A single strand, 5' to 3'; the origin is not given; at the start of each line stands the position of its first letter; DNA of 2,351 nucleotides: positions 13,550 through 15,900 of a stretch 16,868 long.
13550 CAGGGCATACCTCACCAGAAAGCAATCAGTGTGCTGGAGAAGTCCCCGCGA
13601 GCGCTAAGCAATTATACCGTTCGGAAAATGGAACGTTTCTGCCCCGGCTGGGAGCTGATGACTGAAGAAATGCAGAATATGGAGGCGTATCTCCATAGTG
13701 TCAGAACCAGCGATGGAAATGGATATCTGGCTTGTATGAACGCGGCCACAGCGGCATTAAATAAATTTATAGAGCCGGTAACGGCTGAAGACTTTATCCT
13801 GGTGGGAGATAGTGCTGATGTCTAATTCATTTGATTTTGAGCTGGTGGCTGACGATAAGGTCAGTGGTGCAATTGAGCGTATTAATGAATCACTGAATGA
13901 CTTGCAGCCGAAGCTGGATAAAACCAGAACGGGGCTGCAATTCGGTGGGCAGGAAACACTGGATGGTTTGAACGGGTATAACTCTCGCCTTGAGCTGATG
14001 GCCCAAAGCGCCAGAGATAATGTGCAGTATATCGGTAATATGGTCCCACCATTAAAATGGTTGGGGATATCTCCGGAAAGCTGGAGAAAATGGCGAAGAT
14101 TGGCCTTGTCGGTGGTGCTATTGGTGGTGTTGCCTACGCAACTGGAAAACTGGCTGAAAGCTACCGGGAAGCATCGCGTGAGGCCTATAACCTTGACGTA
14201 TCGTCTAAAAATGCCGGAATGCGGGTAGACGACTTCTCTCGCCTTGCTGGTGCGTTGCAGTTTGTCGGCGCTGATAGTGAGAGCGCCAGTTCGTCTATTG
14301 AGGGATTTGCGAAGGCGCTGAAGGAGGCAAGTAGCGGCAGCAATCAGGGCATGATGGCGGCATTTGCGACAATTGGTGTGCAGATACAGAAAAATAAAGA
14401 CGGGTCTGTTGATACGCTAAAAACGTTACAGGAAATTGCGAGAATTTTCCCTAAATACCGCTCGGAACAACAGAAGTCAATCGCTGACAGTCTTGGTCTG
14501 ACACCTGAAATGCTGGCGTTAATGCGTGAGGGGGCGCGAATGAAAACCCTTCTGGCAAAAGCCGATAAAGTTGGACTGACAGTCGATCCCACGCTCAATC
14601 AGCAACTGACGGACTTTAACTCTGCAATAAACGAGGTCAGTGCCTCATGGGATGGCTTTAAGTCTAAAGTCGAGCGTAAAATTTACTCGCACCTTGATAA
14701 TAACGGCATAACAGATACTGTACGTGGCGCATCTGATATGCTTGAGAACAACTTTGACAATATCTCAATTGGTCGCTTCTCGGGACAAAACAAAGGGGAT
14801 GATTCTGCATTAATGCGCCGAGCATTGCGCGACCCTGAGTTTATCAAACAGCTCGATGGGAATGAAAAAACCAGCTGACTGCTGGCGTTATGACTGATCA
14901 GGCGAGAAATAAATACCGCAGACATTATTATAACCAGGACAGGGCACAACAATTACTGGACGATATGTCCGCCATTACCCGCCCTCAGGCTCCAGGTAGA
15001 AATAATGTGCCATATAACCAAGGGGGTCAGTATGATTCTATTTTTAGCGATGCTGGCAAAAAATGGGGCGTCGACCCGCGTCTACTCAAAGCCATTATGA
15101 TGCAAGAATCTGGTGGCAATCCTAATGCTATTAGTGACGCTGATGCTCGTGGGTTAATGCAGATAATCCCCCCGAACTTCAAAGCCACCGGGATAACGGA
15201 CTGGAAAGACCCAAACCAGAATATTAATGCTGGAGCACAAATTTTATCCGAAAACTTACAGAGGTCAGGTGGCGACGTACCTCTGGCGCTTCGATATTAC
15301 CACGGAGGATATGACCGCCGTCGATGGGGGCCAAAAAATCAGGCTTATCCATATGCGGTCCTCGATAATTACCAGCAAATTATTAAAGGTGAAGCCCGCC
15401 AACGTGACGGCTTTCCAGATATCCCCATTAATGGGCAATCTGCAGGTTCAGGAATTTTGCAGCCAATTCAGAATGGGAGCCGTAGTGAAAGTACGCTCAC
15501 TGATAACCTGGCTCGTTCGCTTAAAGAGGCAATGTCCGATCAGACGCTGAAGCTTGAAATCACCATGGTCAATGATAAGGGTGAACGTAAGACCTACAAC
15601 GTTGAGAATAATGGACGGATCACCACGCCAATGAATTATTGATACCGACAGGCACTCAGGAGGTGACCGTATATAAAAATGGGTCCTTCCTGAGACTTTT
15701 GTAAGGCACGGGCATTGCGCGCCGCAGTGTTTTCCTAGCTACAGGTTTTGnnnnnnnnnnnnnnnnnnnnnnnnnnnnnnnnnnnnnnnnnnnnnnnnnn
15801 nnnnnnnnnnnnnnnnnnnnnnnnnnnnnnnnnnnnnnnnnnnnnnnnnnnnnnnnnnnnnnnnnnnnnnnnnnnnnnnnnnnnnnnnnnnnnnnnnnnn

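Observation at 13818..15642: SLT-domain gene split across all three frames by two successive -1 shifts at homopolymers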

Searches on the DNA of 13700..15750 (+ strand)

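Call 4: search_dna_similar(query=window:13700-15750:+, collection=ecoli_genomes, mode=near, max_rows=30)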
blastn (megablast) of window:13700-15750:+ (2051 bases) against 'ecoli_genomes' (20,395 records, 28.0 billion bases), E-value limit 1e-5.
Records with a match: 59; places in all: 65; records where one place covers at least 80% of the query: 0.
Genomes with a match: 59 of 5426; with a place that covers at least 80% of the query: 0. Places per genome that has any: lowest 1, median 1, highest 2. On chromosomes: 65 places; on plasmids: 0.
Best place of each record, by identity: >=99% 14; 95-99% 42; 90-95% 1; 80-90% 1; 60-80% 1.
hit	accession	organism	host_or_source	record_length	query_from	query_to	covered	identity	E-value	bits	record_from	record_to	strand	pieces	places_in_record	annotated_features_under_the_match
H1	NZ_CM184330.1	Escherichia coli strain ES8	Aquarana catesbeiana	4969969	1302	1687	19%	83.7%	8e-97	364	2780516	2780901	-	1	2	lytic transglycosylase domain-containing protein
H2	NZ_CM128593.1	Escherichia coli strain 100416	Homo sapiens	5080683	466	891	21%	74.8%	9e-42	182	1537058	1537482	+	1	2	transglycosylase SLT domain-containing protein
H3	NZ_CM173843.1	Escherichia coli strain 1368KP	Homo sapiens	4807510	1976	2051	4%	97.4%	3e-26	130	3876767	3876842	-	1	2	hypothetical protein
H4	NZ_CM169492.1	Escherichia coli strain EC09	Homo sapiens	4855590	1976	2051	4%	97.4%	3e-26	130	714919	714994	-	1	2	hypothetical protein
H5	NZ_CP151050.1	Escherichia coli strain 20KM2222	Dog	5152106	1976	2050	4%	96.0%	5e-24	122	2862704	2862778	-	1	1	none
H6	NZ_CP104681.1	Escherichia coli strain 2022CK-00450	Homo sapiens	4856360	1976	2050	4%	94.7%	2e-22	117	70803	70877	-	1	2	hypothetical protein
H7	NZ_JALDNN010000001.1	Escherichia coli strain EC2641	disinfected tableware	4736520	1973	2044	4%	97.2%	5e-24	122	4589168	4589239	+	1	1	none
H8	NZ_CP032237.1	Escherichia coli strain ECCWS199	chicken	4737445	1972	2044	4%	95.9%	7e-23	119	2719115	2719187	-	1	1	none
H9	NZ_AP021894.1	Escherichia coli strain 2018-10-1CC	Homo sapiens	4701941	1972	2044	4%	95.9%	7e-23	119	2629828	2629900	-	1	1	none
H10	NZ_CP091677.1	Escherichia coli strain KFu022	river water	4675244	1972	2044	4%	95.9%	7e-23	119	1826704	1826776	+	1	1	none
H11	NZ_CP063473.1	Escherichia coli strain EM18-18-42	not applicable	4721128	1972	2044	4%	95.9%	7e-23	119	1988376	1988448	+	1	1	none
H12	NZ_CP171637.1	Escherichia coli strain TC24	Bos taurus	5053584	1972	2044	4%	95.9%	7e-23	119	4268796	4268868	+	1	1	none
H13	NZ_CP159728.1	Escherichia coli strain Z22-6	hospital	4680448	1972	2044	4%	95.9%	7e-23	119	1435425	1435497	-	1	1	none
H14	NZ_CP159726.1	Escherichia coli strain Z22-7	hospital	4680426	1972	2044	4%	95.9%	7e-23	119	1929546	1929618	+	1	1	none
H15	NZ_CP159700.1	Escherichia coli strain Z142-1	hospital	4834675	1972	2044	4%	95.9%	7e-23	119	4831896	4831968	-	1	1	none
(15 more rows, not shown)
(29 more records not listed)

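Call 5: get_annotated_region(hit=H2, flank=6000)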
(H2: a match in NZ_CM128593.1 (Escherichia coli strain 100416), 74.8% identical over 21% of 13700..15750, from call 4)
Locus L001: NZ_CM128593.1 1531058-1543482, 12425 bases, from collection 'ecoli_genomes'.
description: Escherichia coli strain 100416 chromosome, whole genome shotgun sequence
organism: Escherichia coli strain 100416 (NCBI taxid 562)
replicon: chromosome; assembly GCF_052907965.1
host: Homo sapiens; source: stool; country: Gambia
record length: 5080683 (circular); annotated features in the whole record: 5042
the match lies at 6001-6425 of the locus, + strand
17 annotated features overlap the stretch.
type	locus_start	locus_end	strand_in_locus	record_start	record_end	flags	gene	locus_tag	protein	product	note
CDS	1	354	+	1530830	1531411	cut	-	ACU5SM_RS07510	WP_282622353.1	hypothetical protein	-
CDS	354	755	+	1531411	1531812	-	-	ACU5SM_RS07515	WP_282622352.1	head decoration protein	-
CDS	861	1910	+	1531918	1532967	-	-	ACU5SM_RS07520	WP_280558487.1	major capsid protein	-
CDS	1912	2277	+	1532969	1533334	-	-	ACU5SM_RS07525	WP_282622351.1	hypothetical protein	-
CDS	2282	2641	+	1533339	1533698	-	-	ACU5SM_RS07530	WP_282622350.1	head-tail joining protein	-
CDS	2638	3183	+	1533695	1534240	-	-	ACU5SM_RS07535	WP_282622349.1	ATP-binding protein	-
CDS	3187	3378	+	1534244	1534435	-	-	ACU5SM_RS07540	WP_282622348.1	DUF2635 domain-containing protein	-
CDS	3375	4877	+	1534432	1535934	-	-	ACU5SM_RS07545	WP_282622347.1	phage tail sheath subtilisin-like domain-containing protein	-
CDS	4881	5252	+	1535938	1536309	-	-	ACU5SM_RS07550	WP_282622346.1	phage tail tube protein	-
CDS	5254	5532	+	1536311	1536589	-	-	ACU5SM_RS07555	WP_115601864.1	phage tail assembly protein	-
CDS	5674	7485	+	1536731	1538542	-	-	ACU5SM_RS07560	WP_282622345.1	transglycosylase SLT domain-containing protein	-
CDS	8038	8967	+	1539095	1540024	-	-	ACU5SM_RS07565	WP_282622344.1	DNA circularization N-terminal domain-containing protein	-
CDS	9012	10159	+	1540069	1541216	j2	-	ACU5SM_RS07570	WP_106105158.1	IS3 family transposase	programmed frameshift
CDS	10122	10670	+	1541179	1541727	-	-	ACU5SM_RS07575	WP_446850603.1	hypothetical protein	-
CDS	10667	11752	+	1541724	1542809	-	-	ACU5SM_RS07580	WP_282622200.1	phage baseplate assembly protein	-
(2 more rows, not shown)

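Call 6: get_annotated_region(hit=H1, flank=6000)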
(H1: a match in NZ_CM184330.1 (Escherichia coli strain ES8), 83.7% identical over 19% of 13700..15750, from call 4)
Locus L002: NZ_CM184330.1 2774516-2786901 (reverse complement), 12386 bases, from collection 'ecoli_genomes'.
description: Escherichia coli strain ES8 chromosome, whole genome shotgun sequence
organism: Escherichia coli strain ES8 (NCBI taxid 562)
replicon: chromosome; assembly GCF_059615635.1
host: Aquarana catesbeiana; source: frog farm sediment; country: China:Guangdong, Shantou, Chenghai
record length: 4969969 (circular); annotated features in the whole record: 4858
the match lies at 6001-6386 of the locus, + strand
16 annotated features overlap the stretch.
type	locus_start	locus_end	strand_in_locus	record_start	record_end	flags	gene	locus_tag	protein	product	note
CDS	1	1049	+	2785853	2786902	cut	-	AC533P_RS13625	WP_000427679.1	major capsid protein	-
CDS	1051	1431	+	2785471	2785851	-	-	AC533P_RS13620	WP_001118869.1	hypothetical protein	-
CDS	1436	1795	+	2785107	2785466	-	-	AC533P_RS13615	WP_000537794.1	head-tail joining protein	-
CDS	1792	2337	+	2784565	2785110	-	-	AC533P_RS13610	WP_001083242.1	hypothetical protein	-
CDS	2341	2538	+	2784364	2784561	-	-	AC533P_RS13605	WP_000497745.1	DUF2635 domain-containing protein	-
CDS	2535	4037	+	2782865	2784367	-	-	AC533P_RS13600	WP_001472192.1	phage tail sheath subtilisin-like domain-containing protein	-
CDS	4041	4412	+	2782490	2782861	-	-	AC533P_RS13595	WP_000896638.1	phage tail tube protein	-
CDS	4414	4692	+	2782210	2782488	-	-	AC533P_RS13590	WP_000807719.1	phage tail assembly protein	-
CDS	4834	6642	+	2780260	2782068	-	-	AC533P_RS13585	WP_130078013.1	lytic transglycosylase domain-containing protein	-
CDS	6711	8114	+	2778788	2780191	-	-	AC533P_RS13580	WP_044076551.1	DNA circularization protein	-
CDS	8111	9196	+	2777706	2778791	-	-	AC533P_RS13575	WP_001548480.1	phage baseplate assembly protein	-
CDS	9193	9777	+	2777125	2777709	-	-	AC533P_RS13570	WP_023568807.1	phage baseplate assembly protein domain-containing protein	-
CDS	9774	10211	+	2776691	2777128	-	-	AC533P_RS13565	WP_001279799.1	phage GP46 family protein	-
CDS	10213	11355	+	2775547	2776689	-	-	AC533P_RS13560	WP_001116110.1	baseplate J/gp47 family protein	-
CDS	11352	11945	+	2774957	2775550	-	-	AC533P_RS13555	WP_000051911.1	YmfQ family protein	-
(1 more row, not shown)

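Call 9: search_dna_similar(query=window:13700-15750:+, collection=phages, mode=distant, max_rows=25)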
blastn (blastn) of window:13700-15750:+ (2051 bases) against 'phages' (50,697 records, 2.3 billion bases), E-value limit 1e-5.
Records with a match: 3; places in all: 3; records where one place covers at least 80% of the query: 0.
Best place of each record, by identity: 60-80% 3.
By first word of the organism name: Pantoea 2; Citrobacter 1.
By host as written in the record: Panteoa sp. Environmental Isolate 2; Citrobacter rodentium DBS100 1.
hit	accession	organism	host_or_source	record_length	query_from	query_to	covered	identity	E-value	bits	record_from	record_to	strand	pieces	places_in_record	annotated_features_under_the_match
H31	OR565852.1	Citrobacter phage phiNP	Citrobacter rodentium DBS100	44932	118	607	17%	69.7%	7e-13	146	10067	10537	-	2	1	tmp: tape measure protein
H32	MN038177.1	Pantoea phage Kyle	Panteoa sp. Environmental Isolate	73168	1418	1525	5%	74.1%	4e-9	70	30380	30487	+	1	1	47: lytic transglycosylase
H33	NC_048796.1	Pantoea phage Kyle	Panteoa sp. Environmental Isolate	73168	1418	1525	5%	74.1%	4e-9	70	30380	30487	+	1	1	47: lytic tail protein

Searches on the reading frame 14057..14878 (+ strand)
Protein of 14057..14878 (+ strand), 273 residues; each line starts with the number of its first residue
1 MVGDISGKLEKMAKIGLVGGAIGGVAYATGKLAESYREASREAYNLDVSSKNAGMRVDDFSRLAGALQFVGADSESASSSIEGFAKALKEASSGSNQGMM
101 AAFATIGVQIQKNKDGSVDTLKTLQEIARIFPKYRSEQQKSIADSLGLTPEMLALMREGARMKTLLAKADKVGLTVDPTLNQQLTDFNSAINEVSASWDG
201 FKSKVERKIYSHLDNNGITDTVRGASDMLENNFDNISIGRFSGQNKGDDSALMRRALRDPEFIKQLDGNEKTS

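Call 29: find_encoding_contigs(protein=window:14057-14878:+, flank=10000, max_places=10)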
Protein window:14057-14878:+ (273 aa): 24 contigs read that carry it; 8 places shown.
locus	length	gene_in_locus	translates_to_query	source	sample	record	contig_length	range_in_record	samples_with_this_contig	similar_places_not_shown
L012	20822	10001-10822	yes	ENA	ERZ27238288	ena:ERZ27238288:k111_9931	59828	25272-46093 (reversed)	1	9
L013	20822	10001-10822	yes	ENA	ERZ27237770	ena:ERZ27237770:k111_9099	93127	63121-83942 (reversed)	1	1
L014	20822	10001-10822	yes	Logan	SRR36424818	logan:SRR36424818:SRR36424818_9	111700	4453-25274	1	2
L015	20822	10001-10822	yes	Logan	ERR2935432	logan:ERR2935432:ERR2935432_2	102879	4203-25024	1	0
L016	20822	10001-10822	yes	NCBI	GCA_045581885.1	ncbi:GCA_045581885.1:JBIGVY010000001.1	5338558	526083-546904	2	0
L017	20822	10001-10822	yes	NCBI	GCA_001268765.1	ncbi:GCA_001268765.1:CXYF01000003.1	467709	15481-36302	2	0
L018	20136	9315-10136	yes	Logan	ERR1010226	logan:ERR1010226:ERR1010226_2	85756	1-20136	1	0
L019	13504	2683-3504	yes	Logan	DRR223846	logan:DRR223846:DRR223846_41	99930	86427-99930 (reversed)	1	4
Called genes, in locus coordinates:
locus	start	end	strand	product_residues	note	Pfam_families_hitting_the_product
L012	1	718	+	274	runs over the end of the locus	-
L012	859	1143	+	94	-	PF05930:Phage_AlpA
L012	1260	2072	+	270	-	PF08346:AntA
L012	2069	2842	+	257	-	-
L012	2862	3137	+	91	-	-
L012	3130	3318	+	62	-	-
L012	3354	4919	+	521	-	PF06048:DUF927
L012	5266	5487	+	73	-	-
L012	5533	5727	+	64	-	-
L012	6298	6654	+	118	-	-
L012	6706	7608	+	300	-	-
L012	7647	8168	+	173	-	-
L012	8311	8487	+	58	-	-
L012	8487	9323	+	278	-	-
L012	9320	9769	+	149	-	-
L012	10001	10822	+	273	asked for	-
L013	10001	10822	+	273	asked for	-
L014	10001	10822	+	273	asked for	-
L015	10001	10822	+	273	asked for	-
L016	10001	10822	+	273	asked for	-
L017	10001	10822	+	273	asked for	-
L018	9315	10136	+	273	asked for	-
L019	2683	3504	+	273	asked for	-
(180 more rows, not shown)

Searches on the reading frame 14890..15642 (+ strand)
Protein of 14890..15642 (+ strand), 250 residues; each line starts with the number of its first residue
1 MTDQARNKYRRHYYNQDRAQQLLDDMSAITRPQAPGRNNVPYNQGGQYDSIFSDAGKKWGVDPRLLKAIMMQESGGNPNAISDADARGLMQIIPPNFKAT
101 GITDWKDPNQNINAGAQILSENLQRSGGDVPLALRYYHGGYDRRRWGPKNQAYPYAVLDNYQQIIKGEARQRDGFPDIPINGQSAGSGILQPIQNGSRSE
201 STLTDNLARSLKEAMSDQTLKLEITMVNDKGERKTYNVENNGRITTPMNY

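Call 30: find_encoding_contigs(protein=window:14890-15642:+, flank=10000, max_places=10)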
Protein window:14890-15642:+ (250 aa): 24 contigs read that carry it; 10 places shown.
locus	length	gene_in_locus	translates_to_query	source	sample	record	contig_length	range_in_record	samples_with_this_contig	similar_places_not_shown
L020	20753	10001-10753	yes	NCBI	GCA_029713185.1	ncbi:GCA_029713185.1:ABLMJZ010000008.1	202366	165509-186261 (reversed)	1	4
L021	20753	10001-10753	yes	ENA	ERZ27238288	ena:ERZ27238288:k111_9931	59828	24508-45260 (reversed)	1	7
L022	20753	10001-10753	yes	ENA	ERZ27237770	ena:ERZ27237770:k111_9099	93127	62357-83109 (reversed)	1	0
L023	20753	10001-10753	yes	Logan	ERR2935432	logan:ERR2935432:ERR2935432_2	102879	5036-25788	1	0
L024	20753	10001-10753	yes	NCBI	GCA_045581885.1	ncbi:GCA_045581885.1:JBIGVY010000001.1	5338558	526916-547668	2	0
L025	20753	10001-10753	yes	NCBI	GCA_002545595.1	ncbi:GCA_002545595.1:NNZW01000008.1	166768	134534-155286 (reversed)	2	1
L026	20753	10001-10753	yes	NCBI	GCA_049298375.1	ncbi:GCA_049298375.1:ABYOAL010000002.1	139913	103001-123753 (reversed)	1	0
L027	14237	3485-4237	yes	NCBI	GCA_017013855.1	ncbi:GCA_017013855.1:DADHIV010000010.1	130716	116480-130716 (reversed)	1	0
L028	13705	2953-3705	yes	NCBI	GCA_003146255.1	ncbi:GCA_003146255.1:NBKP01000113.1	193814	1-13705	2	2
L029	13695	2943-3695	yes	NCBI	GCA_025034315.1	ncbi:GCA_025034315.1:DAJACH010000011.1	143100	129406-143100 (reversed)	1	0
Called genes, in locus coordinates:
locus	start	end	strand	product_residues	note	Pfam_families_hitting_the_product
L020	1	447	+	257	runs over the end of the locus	-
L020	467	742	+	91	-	-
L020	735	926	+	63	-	-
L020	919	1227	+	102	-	-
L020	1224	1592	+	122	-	-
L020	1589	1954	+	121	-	-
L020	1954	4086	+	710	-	PF06048:DUF927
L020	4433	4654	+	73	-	-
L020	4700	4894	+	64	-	-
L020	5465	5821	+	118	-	-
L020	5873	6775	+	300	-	-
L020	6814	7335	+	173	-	-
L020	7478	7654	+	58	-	-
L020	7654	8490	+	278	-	-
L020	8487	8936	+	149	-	-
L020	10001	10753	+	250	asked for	PF01464:SLT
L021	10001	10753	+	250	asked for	PF01464:SLT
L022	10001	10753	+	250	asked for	PF01464:SLT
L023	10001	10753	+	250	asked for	PF01464:SLT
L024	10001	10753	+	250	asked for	PF01464:SLT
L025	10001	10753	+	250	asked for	PF01464:SLT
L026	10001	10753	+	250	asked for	PF01464:SLT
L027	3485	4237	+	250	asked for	PF01464:SLT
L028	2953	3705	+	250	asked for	PF01464:SLT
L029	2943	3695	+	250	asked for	PF01464:SLT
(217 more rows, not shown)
